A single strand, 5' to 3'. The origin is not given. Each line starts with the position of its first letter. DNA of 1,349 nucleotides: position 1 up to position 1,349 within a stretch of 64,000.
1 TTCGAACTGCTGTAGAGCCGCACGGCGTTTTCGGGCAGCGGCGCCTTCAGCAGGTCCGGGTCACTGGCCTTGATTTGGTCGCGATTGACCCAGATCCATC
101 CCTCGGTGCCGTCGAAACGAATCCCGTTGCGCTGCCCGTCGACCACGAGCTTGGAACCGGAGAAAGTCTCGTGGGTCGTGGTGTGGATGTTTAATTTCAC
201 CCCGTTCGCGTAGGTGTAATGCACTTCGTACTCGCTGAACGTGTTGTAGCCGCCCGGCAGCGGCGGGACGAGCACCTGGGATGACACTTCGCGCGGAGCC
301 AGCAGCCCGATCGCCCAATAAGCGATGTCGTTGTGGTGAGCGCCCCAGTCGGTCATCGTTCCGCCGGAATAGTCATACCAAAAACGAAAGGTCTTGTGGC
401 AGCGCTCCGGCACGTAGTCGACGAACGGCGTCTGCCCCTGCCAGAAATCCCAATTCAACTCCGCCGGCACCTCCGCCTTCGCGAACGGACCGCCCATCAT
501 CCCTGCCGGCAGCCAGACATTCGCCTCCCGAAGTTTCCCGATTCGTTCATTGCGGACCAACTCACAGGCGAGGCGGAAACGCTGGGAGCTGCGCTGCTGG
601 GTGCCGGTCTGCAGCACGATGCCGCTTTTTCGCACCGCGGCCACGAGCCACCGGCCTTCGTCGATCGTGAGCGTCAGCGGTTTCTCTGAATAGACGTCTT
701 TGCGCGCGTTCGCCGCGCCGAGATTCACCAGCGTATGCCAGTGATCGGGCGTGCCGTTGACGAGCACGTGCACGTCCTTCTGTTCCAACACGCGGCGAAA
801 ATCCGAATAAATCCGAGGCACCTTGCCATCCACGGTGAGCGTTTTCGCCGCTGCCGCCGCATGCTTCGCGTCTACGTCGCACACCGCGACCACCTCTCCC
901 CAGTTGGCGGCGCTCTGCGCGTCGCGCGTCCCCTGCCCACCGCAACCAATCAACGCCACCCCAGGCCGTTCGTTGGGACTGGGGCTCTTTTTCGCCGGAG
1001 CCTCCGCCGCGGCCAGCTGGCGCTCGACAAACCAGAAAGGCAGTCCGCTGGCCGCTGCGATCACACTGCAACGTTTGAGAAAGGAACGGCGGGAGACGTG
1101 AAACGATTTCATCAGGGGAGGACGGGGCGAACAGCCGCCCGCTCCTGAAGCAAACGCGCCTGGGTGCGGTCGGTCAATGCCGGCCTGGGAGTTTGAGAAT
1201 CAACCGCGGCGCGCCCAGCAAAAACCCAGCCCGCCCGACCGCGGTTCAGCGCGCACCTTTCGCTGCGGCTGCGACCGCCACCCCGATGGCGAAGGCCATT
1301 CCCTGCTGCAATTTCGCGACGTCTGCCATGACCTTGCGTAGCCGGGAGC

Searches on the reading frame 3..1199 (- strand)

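Call 9: search_protein_families(library=pfam, proteins=[window:3-1199:-], max_evalue=0.001)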
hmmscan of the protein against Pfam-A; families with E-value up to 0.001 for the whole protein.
window:3-1199:- (399 aa): 3 families
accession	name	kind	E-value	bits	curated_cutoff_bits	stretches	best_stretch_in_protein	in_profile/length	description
PF01408.29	GFO_IDH_MocA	-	3e-14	54.2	24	1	81-199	3-119/120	Oxidoreductase family, NAD-binding Rossmann fold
PF19051.5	GFO_IDH_MocA_C2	-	5.1e-13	49.6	23.3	1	241-339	45-142/254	Oxidoreductase family, C-terminal alpha/beta domain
PF22725.1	GFO_IDH_MocA_C3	-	6.2e-07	29.9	27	1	264-368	28-122/124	GFO/IDH/MocA C-terminal domain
